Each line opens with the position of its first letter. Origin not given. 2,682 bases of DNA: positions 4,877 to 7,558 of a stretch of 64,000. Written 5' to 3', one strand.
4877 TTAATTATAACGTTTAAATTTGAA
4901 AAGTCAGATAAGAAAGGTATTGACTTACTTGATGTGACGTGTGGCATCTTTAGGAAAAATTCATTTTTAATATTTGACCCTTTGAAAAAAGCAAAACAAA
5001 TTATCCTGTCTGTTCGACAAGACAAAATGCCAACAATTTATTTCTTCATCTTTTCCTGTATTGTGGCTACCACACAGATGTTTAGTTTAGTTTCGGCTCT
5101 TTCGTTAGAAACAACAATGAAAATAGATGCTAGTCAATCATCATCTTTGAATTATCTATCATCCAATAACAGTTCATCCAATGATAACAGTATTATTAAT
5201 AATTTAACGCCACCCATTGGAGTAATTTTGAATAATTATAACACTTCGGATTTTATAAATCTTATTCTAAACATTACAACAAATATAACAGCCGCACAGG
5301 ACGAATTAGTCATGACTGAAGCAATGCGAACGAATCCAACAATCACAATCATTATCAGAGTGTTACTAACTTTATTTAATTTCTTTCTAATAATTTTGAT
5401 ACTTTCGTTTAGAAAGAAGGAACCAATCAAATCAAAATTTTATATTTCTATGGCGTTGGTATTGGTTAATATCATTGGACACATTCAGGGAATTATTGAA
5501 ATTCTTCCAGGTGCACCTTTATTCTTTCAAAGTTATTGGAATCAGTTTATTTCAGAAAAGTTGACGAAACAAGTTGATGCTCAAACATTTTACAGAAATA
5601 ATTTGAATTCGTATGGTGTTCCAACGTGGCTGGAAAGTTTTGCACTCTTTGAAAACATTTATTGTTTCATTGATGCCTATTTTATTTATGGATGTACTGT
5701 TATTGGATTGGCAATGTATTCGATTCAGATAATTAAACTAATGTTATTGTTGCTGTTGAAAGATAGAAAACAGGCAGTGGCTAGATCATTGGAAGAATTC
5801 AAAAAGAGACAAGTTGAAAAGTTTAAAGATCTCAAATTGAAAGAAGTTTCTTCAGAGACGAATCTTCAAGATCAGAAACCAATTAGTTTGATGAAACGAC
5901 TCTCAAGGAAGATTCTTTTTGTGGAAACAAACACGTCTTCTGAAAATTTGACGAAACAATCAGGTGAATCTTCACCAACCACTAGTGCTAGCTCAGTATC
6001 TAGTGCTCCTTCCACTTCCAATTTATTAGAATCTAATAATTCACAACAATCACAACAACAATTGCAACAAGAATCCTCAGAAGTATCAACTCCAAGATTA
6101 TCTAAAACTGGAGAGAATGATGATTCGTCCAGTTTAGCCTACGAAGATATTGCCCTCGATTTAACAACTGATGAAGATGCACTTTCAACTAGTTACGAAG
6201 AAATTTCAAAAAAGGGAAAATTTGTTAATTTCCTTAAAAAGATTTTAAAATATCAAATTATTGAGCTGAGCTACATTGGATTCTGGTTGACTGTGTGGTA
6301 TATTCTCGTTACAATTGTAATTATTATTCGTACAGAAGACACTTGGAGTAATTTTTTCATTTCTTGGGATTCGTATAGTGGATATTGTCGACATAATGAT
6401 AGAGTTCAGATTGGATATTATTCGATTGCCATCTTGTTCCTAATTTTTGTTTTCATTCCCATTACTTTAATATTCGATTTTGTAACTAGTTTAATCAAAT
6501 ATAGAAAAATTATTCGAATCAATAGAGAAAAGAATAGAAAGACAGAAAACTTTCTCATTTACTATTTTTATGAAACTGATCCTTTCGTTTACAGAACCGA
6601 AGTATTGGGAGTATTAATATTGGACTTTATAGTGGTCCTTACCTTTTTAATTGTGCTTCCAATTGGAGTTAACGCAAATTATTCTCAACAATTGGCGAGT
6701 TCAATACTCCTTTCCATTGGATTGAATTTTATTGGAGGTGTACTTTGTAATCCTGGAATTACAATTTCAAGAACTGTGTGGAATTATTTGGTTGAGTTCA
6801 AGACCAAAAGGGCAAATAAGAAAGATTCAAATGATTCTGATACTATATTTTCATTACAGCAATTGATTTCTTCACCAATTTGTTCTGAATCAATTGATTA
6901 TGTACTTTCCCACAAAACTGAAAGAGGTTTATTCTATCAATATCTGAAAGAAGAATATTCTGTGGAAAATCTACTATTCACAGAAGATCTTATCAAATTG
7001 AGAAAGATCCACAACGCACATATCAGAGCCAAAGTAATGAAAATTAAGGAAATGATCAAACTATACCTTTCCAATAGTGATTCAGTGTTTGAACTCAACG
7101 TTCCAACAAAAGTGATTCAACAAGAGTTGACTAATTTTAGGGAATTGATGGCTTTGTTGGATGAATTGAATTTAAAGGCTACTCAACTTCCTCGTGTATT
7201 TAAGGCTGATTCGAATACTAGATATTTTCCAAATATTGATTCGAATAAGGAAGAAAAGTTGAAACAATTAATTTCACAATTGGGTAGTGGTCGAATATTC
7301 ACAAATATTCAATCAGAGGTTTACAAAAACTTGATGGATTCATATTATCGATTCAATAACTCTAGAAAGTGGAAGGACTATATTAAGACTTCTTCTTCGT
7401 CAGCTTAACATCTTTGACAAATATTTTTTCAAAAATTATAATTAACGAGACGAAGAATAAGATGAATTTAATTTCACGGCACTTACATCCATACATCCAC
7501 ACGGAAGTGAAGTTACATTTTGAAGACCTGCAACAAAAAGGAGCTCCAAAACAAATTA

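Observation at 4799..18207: Two paralogous polytopic-membrane proteins with C-terminal RGS boxes, about 9 kb apart on opposite strands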

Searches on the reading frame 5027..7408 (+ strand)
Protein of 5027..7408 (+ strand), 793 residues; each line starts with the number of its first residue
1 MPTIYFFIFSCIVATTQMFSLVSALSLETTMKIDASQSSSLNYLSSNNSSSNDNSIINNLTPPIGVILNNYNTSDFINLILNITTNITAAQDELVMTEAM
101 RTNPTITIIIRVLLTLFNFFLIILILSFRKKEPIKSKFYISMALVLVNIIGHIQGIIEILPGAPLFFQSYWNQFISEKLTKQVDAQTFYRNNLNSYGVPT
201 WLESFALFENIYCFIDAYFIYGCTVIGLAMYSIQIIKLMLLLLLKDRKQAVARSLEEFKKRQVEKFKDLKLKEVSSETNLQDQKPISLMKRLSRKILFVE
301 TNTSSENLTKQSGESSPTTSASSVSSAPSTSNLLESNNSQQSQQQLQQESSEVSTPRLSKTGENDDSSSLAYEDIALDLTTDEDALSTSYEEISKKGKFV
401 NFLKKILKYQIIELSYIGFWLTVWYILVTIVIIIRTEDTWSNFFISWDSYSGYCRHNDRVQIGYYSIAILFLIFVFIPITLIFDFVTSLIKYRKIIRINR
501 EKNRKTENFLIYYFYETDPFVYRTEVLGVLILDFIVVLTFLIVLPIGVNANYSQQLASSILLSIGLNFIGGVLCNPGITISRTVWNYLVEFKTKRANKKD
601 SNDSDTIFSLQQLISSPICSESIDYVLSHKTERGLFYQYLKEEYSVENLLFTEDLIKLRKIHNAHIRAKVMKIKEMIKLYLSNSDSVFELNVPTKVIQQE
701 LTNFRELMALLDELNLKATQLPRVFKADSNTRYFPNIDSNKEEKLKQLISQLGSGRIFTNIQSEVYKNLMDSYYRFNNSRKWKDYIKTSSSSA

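Call 3: search_protein_families(library=pfam, proteins=[window:5027-7408:+], max_evalue=1)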
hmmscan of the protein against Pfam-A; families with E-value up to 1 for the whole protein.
window:5027-7408:+ (793 aa): 2 families
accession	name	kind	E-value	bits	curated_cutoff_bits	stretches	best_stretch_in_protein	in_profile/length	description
PF00615.24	RGS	-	7.5e-09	36.4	23.9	2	623-699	2-75/117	Regulator of G protein signaling domain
PF01191.24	RNA_pol_Rpb5_C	-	0.037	14.2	23.5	1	700-734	13-47/73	RNA polymerase Rpb5, C-terminal domain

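Call 5: find_homologous_proteins(query=window:5027-7405:+)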
Query window:5027-7405:+ (793 aa): 2 proteins with E <= 0.001 among 8000 candidates.
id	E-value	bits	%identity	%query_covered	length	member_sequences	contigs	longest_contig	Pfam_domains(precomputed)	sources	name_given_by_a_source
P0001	0.0e+0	1421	100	82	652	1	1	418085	PF00615.25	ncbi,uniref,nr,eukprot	ncbi:predicted protein [Naegleria gruberi]|uniref:Predicted protein n=1 Tax=Naegleria gruberi TaxID=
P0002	4.1e-221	754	49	92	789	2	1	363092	PF00615.25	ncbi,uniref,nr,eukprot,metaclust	ncbi:predicted protein [Naegleria gruberi]|uniref:Predicted protein n=1 Tax=Naegleria gruberi TaxID=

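Call 22: search_protein_families(library=pfam, proteins=[P0002], max_evalue=1)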
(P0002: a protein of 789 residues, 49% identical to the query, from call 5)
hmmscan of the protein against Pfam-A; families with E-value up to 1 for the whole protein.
P0002 (789 aa): 5 families
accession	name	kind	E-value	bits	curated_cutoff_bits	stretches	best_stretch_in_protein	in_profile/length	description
PF00615.24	RGS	-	8.7e-06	26.6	23.9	1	622-699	3-77/117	Regulator of G protein signaling domain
PF05393.16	Hum_adeno_E3A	-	0.078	13.6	22.9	0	213-260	20-67/100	Human adenovirus early E3A glycoprotein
PF01191.24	RNA_pol_Rpb5_C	-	0.084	13.1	23.5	1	701-724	16-39/73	RNA polymerase Rpb5, C-terminal domain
PF21523.3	ParM_N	-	0.11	12.9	27.4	1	605-679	47-119/159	Plasmid segregation protein ParM, C-terminal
PF03960.21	ArsC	-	0.82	10.5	24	0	585-616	29-60/79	ArsC family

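Call 46: search_protein_representatives(alignment_id=A1)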
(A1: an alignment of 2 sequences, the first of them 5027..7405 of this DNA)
Query: 2 sequences, 823 profile positions. Proteins with E-value up to 0.001 (for the whole library): 23; up to 1e-10: 8; up to 1e-30: 6. The best 23 are listed.
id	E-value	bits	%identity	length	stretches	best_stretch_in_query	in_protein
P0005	1.7e-180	618.6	-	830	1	57-818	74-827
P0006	5.5e-142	491.2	-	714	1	88-820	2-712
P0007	1.8e-136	473.0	-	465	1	366-820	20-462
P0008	5.5e-70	253.1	-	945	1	183-819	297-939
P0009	1.7e-60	221.7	-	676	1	101-818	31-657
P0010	2.1e-57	211.4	-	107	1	717-823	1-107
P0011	3.8e-26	108.1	-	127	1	693-818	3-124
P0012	2.5e-17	78.9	-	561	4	487-724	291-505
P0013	4.1e-06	41.8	-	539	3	123-190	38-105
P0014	2.9e-05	39.0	-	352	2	519-729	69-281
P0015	3.8e-05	38.6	-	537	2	536-729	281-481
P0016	5.4e-05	38.1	-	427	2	575-730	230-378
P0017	7.2e-05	37.7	-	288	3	663-745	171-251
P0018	1.4e-04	36.7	-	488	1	625-732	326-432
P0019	1.4e-04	36.7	-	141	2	664-730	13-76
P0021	1.8e-04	36.4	-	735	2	617-727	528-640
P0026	7.7e-04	34.3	-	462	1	542-736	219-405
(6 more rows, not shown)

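Call 63: list_cluster_members(proteins=[P0005, P0006, P0008, P0009, P0012, P0013, P0015, P0016, P0021, P0026])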
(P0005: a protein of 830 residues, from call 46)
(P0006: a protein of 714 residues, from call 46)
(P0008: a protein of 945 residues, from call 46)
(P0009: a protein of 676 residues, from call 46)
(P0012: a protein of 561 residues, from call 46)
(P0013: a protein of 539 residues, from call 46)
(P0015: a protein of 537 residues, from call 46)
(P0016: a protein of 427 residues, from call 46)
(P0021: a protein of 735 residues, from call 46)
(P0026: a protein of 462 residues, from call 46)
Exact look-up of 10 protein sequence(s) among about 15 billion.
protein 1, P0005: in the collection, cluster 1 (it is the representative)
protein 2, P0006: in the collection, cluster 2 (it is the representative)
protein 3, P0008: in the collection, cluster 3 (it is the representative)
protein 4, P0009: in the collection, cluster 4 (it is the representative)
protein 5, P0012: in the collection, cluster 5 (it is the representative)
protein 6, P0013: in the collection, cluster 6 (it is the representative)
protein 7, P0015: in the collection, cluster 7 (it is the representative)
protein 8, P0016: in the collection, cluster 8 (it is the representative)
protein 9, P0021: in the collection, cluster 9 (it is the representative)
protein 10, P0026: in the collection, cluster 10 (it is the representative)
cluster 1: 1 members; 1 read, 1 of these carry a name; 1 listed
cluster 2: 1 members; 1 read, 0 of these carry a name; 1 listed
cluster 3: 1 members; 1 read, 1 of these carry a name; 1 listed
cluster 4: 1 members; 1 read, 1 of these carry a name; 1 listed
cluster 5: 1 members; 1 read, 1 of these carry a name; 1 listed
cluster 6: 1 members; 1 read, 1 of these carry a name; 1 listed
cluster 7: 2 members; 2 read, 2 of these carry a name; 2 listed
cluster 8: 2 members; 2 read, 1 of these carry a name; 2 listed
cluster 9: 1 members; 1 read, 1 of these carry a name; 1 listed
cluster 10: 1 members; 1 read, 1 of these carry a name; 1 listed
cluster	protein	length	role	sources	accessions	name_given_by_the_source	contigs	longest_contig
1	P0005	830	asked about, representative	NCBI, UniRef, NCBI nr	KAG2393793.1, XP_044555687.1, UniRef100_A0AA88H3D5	hypothetical protein C9374_003557 [Naegleria lovaniensis] | RGS domain-containing protein n=1 Tax=Naegleria lovaniensis TaxID=51637 ... | uncharacterized protein C9374_003557 [Naegleria lovaniensis]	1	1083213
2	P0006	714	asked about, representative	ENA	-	-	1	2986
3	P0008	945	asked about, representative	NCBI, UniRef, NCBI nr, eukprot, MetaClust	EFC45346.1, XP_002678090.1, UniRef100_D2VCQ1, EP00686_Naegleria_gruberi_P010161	predicted protein [Naegleria gruberi] | Predicted protein n=1 Tax=Naegleria gruberi TaxID=5762 RepID=D2VCQ1_NAEGR | uncharacterized protein NAEGRDRAFT_57811 [Naegleria gruberi]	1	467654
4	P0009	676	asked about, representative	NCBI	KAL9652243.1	hypothetical protein ABK040_011903 [Willaertia magna]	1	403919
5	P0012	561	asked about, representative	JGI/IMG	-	hypothetical protein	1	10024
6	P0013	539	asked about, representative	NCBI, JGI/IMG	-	hypothetical protein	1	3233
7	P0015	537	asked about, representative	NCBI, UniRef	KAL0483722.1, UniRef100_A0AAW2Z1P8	7 TM domain-containing transmembrane protein [Acrasis kona] | 7 TM domain-containing transmembrane protein n=1 Tax=Acrasis kona TaxID=1008807 ...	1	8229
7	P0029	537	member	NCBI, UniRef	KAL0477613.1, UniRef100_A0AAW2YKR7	loco [Acrasis kona] | Loco n=1 Tax=Acrasis kona TaxID=1008807 RepID=A0AAW2YKR7_9EUKA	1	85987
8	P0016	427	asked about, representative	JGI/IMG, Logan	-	-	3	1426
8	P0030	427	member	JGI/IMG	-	hypothetical protein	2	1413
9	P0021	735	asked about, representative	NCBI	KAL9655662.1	hypothetical protein ABK040_002322 [Willaertia magna]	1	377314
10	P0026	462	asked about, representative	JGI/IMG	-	hypothetical protein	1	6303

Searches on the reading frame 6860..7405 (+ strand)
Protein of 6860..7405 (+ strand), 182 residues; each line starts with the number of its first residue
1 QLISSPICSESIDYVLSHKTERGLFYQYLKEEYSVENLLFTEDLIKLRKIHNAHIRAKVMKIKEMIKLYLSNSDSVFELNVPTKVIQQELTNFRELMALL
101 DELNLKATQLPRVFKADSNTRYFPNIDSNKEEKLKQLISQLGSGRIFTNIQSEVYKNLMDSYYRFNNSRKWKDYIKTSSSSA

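Call 22: search_protein_families(library=pfam, proteins=[window:6860-7405:+], max_evalue=1)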
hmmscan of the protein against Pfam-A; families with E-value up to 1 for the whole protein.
window:6860-7405:+ (182 aa): 3 families
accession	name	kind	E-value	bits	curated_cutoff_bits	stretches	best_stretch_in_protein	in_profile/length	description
PF00615.24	RGS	-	1.3e-10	42.1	23.9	2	12-88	2-75/117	Regulator of G protein signaling domain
PF01191.24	RNA_pol_Rpb5_C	-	0.0038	17.4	23.5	1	88-123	12-47/73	RNA polymerase Rpb5, C-terminal domain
PF03722.19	Hemocyanin_N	-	0.17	13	28.9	1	106-177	23-95/124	Hemocyanin, all-alpha domain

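Call 26: search_solved_structures(query=window:6860-7405:+, max_evalue=1, show_alignments=2)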
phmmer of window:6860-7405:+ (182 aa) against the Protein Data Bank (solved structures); distinct sequences matched with E-value up to 1: 29.
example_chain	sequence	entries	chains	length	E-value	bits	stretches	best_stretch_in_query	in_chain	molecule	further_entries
6am3_X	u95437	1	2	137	0.00013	25.2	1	9-62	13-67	Regulator of G-protein signaling 17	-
1zv4_X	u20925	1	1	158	0.00021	24.4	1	9-62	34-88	Regulator of G-protein signaling 17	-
2dlv_A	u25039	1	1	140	0.0004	23.6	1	9-61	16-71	Regulator of G-protein signaling 18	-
2jm5_A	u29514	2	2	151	0.00087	22.5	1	9-61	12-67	Regulator of G-protein signaling 18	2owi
2v4z_B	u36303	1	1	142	0.002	21.3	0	7-47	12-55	REGULATOR OF G-PROTEIN SIGNALING 2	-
2es0_A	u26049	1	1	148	0.0036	20.5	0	125-176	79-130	regulator of G-protein signalling 6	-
2ode_B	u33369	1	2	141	0.0049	20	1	9-59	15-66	Regulator of G-protein signaling 8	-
2ik8_B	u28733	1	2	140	0.0068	19.5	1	10-54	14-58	Regulator of G-protein signaling 16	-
4igu_A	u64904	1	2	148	0.011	18.9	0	10-53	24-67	CG5036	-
1cmz_A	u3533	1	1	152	0.011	18.9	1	9-57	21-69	PROTEIN (GAIP (G-ALPHA INTERACTING) PROTEIN)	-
2bt2_A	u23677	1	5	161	0.011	18.9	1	9-55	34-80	REGULATOR OF G-PROTEIN SIGNALING 16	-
5do9_B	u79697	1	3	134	0.012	18.8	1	9-51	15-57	Regulator of G-protein signaling 8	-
1ezt_A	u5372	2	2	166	0.013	18.6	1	9-62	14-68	REGULATOR OF G-PROTEIN SIGNALING 4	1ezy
2ihd_A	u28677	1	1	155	0.019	18.1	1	9-51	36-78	Regulator of G-protein signaling 8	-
1agr_E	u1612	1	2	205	0.022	17.9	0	9-62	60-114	RGS4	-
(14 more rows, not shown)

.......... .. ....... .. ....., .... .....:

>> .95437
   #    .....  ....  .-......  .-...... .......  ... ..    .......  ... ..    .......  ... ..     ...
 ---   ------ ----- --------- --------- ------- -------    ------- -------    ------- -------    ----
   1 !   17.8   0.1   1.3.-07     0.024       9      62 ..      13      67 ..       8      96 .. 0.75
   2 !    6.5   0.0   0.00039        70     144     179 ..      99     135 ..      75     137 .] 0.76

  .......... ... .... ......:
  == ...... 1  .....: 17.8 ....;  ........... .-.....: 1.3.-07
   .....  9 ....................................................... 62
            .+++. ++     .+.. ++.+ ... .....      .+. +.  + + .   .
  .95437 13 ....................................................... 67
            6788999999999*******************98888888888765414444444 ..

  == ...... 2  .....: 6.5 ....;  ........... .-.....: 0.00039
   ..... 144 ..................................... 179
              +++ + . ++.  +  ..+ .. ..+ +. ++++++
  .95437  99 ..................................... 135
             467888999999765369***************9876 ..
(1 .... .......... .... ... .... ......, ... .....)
